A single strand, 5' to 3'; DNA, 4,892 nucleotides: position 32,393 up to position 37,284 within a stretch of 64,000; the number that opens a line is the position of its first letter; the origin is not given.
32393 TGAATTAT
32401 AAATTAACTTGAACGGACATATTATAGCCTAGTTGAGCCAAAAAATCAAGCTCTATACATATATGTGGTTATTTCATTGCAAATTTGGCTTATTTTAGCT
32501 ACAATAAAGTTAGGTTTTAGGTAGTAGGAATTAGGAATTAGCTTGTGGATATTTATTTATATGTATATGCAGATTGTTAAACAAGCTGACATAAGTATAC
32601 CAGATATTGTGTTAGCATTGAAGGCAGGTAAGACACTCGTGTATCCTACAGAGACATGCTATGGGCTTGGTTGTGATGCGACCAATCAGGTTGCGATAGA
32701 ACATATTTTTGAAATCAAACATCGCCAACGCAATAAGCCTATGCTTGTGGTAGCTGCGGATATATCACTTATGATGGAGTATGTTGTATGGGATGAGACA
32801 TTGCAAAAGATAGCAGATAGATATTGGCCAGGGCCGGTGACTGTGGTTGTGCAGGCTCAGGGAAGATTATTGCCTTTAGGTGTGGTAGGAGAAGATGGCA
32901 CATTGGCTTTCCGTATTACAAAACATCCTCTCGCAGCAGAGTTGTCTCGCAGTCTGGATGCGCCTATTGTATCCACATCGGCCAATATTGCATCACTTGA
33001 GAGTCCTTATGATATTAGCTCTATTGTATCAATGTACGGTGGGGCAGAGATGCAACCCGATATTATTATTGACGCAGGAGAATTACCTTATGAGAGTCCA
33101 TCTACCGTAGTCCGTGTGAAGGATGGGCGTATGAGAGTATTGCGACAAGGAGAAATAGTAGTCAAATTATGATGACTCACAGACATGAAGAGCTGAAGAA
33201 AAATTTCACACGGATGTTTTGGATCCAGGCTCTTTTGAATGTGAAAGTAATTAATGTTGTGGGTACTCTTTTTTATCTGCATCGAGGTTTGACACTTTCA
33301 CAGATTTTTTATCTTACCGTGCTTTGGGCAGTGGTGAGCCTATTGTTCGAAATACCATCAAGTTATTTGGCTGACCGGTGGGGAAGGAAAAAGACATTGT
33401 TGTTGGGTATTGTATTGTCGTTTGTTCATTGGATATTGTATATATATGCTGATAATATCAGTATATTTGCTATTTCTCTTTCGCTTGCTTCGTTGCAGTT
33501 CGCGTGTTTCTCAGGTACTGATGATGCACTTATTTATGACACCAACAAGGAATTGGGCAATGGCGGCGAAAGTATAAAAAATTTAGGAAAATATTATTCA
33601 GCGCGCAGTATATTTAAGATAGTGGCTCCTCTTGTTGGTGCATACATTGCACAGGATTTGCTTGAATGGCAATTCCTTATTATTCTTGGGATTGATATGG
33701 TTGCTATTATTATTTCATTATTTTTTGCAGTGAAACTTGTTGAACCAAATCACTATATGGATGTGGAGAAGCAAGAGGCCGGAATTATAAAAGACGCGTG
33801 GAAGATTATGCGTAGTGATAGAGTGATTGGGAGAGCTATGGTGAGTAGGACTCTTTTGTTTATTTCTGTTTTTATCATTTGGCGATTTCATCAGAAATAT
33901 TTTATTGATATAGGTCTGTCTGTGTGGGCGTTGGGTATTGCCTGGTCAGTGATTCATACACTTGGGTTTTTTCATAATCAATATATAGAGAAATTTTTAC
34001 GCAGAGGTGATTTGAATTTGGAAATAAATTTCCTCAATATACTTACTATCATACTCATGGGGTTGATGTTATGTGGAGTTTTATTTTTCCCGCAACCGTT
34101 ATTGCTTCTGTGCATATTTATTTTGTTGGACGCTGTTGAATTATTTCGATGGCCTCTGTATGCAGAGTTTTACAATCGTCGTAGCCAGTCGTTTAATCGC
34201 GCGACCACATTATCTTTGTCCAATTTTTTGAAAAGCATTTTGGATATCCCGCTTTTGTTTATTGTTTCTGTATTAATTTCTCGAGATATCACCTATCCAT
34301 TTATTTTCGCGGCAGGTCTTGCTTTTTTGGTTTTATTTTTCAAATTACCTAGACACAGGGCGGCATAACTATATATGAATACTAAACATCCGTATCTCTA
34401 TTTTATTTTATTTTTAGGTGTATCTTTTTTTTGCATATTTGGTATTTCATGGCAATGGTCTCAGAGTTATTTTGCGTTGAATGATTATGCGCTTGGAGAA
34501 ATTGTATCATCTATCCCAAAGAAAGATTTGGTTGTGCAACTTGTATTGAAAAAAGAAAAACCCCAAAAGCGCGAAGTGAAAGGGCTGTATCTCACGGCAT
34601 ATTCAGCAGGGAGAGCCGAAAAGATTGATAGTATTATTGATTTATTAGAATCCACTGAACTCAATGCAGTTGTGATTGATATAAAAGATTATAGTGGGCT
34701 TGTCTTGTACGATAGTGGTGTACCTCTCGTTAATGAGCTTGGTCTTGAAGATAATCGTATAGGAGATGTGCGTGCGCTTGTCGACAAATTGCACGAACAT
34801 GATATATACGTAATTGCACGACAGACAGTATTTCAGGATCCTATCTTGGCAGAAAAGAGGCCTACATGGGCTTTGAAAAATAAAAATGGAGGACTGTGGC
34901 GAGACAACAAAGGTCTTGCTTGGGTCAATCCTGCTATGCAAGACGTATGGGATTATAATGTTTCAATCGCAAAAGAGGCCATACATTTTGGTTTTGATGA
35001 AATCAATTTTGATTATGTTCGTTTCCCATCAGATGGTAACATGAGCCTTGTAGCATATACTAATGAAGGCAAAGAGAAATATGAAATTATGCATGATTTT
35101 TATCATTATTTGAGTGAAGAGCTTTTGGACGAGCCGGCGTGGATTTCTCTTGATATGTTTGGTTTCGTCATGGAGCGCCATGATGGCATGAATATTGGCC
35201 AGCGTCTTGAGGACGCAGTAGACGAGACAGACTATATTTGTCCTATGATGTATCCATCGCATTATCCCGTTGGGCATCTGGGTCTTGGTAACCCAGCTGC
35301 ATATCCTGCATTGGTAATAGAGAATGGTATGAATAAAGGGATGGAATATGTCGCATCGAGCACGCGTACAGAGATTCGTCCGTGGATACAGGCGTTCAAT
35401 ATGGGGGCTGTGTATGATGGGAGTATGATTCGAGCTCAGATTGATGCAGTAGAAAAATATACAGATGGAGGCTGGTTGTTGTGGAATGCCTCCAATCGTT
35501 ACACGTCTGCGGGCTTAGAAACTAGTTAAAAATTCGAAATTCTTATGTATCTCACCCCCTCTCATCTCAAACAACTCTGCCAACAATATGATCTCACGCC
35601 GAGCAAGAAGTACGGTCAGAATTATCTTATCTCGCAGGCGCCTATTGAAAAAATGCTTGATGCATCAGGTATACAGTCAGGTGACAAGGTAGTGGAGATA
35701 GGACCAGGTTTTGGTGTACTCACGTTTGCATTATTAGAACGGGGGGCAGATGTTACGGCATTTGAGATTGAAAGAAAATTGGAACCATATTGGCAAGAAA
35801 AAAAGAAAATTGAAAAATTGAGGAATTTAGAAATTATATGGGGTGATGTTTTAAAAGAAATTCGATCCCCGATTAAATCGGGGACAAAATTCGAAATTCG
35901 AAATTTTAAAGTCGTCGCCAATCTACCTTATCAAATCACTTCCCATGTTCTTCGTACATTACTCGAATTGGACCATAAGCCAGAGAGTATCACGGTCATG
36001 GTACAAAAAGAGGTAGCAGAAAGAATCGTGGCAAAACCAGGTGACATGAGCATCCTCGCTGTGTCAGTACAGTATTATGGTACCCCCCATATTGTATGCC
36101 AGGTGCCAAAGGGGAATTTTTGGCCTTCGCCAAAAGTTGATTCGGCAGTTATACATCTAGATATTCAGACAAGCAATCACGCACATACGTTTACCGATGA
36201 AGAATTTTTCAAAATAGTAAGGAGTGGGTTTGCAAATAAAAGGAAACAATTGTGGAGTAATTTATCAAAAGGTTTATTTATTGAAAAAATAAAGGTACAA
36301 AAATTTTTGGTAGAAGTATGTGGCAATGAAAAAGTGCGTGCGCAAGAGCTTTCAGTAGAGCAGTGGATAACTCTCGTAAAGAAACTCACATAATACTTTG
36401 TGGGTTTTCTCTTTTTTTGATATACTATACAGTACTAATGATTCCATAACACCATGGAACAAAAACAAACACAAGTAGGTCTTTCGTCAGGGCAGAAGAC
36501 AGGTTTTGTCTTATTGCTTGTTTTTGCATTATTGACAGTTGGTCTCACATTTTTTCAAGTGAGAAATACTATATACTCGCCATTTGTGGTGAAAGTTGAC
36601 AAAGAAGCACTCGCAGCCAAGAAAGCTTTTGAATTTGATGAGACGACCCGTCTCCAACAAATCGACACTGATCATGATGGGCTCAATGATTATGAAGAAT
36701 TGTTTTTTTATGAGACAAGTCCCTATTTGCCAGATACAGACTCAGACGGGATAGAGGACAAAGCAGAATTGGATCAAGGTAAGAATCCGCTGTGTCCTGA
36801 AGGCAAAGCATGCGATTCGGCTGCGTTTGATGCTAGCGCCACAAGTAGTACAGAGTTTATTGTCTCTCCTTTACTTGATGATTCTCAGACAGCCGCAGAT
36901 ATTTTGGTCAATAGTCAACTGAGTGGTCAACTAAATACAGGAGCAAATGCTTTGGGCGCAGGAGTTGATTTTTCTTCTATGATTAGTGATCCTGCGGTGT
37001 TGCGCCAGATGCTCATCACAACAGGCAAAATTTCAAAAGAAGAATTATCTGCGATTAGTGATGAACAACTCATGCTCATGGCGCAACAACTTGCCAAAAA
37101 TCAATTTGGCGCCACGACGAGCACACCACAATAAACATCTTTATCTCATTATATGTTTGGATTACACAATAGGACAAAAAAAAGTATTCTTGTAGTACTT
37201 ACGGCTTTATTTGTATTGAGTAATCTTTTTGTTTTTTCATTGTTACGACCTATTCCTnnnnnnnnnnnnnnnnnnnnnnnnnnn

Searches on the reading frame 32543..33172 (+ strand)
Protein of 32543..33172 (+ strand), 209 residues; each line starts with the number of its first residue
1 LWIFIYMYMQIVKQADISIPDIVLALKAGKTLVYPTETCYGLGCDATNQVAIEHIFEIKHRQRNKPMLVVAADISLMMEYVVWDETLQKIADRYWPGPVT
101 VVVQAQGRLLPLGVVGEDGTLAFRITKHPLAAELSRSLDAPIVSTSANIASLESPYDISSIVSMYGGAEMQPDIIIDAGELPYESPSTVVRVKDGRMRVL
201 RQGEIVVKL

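Call 6: search_protein_families(library=pfam, proteins=[window:32543-33172:+], max_evalue=0.01)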
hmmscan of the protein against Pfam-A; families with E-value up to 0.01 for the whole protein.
window:32543-33172:+ (209 aa): 1 family
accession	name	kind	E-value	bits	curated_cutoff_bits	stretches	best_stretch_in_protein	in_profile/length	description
PF01300.24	Sua5_yciO_yrdC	-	2.4e-49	167.7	25.1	1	25-203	2-178/178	Telomere recombination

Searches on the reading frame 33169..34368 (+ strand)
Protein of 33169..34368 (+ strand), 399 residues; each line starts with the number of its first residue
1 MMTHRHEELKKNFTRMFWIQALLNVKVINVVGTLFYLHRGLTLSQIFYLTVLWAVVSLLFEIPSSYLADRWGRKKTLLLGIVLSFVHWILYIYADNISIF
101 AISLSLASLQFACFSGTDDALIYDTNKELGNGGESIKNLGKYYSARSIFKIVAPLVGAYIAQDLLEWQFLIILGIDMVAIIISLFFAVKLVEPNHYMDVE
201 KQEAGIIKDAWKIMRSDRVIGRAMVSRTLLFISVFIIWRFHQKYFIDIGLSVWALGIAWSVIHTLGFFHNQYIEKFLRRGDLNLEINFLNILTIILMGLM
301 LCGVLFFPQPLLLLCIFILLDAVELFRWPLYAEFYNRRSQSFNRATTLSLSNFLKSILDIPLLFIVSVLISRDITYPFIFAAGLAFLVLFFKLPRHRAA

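Call 6: search_protein_families(library=pfam, proteins=[window:33169-34368:+], max_evalue=0.01)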
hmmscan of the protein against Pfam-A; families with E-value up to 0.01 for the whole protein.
window:33169-34368:+ (399 aa): 2 families
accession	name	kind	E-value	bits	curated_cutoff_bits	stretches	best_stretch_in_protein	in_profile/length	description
PF07690.21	MFS_1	-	2e-21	76.8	33.4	1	23-357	10-341/347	Major Facilitator Superfamily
PF00083.30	Sugar_tr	-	5.6e-05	22.6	22.3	1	16-190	261-440/452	Sugar (and other) transporter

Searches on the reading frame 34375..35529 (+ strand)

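Call 6: search_protein_families(library=pfam, proteins=[window:34375-35529:+], max_evalue=0.01)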
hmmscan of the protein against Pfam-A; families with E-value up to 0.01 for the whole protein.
window:34375-35529:+ (384 aa): 4 families
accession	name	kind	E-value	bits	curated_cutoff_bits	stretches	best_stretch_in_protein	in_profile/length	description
PF13200.12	DUF4015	-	5.1e-103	344.9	27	1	70-376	1-313/313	Putative glycosyl hydrolase domain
PF14871.12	GHL6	-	1.7e-07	32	35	1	87-177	5-91/132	Hypothetical glycosyl hydrolase 6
PF02638.21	GHL10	-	4.4e-05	23.2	27.9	1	82-218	19-167/311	Glycosyl hydrolase-like 10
PF11104.14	PilM_2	-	0.0021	17.5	27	0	77-107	131-161/340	Type IV pilus assembly protein PilM;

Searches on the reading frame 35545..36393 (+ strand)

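Call 6: search_protein_families(library=pfam, proteins=[window:35545-36393:+], max_evalue=0.01)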
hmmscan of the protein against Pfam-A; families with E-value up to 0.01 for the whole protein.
window:35545-36393:+ (282 aa): 2 families
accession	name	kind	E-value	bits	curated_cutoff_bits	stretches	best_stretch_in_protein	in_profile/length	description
PF00398.26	RrnaAD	-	7.8e-48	163.3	24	1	21-281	6-261/263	Ribosomal RNA adenine dimethylase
PF01135.25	PCMT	-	0.0032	17.7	20.3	1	14-101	42-132/210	Protein-L-isoaspartate(D-aspartate) O-methyltransferase (PCMT)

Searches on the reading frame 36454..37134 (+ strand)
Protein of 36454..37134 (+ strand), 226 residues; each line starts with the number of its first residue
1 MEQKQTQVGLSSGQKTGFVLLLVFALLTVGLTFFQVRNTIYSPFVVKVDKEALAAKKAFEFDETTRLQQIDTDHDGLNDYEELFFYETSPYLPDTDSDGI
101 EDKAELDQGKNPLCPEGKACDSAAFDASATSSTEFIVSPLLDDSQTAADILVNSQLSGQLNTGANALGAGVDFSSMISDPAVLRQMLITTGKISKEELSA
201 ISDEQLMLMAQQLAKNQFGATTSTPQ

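Call 6: search_protein_families(library=pfam, proteins=[window:36454-37134:+], max_evalue=0.01)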
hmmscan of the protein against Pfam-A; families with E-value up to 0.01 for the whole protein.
window:36454-37134:+ (226 aa): 2 families
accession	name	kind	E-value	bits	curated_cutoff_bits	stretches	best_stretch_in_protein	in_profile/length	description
PF18884.5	TSP3_bac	-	1.7e-05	25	25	0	94-113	1-20/22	Bacterial TSP3 repeat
PF13202.12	EF-hand_5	-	0.008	16.1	25.9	0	67-83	5-21/25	EF hand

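Call 51: search_protein_families(library=ncbifam, proteins=[window:36454-37131:+], max_evalue=0.1)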
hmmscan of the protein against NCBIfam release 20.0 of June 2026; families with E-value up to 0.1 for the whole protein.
window:36454-37131:+ (226 aa): 2 families
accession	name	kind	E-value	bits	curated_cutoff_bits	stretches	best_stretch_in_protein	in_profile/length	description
NF033765.2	gliding_CglD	equivalog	0.0011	16.8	400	1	68-129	204-262/1124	adventurous gliding motility lipoprotein CglD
NF047639.1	throspo3_MtsD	equivalog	0.0012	17.1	800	1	64-121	453-509/651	cell-cell cohesion protein MtsD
